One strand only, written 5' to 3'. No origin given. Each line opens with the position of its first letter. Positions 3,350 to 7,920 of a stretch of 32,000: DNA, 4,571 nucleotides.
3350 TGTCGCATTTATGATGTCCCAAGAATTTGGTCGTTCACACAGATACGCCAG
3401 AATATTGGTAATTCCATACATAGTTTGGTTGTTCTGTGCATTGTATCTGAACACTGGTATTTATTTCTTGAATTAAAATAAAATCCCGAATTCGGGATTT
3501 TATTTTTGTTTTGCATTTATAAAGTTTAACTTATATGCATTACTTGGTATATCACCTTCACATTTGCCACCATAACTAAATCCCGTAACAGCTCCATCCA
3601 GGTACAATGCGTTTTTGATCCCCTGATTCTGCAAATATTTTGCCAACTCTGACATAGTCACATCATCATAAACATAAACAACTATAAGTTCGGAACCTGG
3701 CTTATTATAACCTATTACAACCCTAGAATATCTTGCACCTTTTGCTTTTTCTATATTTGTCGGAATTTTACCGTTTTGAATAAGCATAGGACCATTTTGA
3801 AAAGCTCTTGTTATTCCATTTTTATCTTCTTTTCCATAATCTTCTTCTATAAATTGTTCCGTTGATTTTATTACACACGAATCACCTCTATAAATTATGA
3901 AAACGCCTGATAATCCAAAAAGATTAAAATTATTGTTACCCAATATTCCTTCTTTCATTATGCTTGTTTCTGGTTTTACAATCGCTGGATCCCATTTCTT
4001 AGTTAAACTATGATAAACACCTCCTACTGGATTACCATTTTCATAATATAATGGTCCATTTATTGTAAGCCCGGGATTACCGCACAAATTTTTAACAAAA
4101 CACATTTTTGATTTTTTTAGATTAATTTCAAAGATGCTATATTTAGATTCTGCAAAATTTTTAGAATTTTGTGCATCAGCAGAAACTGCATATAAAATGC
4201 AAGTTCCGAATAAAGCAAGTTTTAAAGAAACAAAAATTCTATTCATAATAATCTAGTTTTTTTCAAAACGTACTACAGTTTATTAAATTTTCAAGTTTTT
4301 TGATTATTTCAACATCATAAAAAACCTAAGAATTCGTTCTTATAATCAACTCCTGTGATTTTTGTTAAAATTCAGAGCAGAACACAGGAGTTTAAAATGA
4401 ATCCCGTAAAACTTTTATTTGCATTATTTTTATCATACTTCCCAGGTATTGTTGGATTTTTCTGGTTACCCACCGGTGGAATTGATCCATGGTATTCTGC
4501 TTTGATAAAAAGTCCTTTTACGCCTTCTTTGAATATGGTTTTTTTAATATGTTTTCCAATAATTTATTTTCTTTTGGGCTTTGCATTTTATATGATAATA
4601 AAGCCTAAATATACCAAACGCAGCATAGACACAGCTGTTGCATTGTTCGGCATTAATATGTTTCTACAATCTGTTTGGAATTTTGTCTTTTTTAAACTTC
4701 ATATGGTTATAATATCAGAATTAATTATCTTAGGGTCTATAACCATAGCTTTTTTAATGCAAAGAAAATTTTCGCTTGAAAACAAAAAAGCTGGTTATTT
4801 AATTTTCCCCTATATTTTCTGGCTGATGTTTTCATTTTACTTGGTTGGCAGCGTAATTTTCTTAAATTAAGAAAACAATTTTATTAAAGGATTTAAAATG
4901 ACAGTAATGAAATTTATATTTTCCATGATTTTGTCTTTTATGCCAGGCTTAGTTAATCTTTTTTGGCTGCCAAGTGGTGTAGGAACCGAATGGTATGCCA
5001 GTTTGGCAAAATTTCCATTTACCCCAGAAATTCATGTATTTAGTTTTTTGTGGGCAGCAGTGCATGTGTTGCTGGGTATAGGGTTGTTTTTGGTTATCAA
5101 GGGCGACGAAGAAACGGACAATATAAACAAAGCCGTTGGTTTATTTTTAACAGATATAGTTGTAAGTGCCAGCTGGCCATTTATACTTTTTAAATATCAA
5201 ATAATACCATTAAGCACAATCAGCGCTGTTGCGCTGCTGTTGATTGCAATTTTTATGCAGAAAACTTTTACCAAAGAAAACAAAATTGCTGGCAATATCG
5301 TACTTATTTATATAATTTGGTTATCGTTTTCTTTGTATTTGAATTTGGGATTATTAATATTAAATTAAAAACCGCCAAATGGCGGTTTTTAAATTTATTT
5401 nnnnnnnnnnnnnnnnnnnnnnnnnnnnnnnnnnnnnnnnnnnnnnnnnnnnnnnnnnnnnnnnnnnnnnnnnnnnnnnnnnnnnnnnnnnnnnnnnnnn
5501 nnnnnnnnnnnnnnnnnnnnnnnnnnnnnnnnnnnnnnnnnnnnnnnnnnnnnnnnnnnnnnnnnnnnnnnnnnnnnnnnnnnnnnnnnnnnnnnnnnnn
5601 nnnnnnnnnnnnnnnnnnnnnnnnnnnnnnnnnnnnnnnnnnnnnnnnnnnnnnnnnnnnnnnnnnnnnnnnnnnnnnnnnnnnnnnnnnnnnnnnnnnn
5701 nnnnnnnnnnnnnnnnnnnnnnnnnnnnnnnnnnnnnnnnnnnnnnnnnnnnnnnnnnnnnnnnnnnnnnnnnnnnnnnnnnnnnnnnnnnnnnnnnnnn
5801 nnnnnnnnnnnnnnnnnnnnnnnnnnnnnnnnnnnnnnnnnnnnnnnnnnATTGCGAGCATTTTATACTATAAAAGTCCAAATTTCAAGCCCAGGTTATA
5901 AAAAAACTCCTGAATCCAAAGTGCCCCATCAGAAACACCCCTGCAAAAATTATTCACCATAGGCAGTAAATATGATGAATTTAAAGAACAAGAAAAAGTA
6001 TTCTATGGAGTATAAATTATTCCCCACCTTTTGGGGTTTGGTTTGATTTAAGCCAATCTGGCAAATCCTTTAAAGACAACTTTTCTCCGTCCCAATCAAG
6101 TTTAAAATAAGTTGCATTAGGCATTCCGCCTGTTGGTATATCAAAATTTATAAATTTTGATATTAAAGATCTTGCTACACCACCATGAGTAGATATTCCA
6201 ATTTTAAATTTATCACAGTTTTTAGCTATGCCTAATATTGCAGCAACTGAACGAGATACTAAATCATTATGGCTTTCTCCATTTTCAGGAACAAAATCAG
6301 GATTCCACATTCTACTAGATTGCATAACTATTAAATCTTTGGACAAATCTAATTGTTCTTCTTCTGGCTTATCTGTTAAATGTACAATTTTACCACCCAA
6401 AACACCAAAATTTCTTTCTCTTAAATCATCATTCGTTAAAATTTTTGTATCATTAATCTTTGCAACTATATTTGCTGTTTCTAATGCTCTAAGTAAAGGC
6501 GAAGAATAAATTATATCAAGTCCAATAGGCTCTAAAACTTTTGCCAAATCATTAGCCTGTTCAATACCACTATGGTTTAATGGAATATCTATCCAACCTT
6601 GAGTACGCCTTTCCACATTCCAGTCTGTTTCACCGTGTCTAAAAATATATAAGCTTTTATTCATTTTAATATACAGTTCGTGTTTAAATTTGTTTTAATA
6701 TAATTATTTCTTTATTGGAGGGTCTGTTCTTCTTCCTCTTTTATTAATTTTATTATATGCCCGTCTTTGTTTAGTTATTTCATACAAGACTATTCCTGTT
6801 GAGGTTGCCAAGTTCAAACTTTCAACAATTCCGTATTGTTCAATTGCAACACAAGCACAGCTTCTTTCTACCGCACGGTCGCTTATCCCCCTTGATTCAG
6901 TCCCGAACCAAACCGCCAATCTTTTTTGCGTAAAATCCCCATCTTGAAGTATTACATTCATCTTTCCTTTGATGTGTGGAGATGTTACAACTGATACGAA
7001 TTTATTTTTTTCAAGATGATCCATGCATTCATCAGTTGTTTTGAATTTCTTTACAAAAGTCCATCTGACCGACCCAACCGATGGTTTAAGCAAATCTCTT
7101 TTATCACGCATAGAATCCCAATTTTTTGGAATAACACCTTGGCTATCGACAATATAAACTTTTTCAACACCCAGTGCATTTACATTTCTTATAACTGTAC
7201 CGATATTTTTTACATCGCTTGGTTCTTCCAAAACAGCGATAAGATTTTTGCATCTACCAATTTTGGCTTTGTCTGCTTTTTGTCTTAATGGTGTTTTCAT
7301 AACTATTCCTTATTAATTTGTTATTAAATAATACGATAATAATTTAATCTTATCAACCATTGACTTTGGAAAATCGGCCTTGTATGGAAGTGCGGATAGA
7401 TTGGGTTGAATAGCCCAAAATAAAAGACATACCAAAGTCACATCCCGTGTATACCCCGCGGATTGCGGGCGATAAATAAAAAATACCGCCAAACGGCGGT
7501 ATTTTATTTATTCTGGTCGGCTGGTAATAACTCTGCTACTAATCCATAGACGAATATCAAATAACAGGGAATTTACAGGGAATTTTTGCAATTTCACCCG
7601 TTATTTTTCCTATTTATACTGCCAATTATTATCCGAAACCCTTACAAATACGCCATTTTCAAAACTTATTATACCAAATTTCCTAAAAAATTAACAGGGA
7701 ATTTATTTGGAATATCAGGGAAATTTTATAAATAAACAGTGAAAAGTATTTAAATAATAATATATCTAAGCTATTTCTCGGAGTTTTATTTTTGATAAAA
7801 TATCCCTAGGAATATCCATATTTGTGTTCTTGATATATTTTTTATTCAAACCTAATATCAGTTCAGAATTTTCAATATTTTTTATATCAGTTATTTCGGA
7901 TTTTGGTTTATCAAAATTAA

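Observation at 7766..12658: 1630-aa island cargo fusing an M48-like metalloprotease module to an ABC1/UbiB-like atypical kinase module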

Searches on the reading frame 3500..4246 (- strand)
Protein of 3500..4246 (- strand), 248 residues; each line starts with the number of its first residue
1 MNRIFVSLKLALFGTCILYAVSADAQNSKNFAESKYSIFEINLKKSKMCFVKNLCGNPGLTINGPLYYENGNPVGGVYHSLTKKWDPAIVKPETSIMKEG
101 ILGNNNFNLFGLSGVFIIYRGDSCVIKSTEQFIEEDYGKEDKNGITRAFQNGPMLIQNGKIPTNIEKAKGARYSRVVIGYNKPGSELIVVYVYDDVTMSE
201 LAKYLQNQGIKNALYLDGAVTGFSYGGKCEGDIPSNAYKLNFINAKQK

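Call 6: search_protein_families(library=pfam, proteins=[window:3500-4246:-], max_evalue=0.1)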
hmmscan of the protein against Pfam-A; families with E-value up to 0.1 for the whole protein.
window:3500-4246:- (248 aa): 1 family
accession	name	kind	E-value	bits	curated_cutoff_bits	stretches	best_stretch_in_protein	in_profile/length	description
PF09992.14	NAGPA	-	1.5e-15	58.3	25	1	92-219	19-139/169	Phosphodiester glycosidase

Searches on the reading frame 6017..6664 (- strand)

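Call 6: search_protein_families(library=pfam, proteins=[window:6017-6664:-], max_evalue=0.1)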
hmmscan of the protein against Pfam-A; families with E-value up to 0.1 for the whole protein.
window:6017-6664:- (215 aa): 2 families
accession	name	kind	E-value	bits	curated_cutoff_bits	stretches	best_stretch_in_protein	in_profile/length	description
PF00300.27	His_Phos_1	-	9.7e-42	143.3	21.7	1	5-200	1-190/194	Histidine phosphatase superfamily (branch 1)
PF17618.7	SL4P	-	0.029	14.8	28.1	0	14-45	39-70/88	Uncharacterized Strongylid L4 protein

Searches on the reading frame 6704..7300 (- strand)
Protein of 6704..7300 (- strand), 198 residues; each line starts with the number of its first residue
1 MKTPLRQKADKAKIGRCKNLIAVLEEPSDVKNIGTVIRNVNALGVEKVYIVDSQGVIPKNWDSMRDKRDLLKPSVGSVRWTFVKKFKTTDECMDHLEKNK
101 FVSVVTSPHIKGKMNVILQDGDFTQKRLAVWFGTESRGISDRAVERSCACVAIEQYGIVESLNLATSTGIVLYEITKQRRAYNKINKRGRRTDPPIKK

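Call 6: search_protein_families(library=pfam, proteins=[window:6704-7300:-], max_evalue=0.1)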
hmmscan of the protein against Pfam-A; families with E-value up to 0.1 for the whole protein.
window:6704-7300:- (198 aa): 2 families
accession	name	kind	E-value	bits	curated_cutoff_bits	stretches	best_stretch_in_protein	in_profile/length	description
PF00588.24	SpoU_methylase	-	8.5e-26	91.2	29.7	1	20-173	2-142/142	SpoU rRNA Methylase family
PF10126.14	Nit_Regul_Hom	-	0.00038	20.8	23.8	1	29-69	10-50/107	Uncharacterized protein, homolog of nitrogen regulatory protein PII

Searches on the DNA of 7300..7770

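Call 65: search_rna_families(source=window, start=7300, end=7770, threshold=evalue, max_evalue=1)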
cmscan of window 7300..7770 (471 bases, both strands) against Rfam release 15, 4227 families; matches with E-value up to 1: 5.
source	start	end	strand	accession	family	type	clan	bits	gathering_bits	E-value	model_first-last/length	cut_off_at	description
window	7450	7512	+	RF02064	STnc370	Gene; sRNA;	-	27.7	54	0.12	1-71/71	no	Enterobacterial sRNA STnc370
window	7560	7658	+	RF02629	RmaA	Gene; sRNA;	-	21.7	57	0.2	1-113/113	no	Regulator of motility and amylovoran A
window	7475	7606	-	RF00022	GcvB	Gene;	-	21.3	42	0.013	1-204/204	no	GcvB RNA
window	7471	7551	+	RF02351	psRNA14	Gene; sRNA;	-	21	60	0.45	1-84/84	no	Proteobacteria sRNA psRNA14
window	7396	7532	-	RF01770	rimP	Cis-reg; leader;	-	19.8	47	0.87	1-102/102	no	Gammaprotebacteria rimP leader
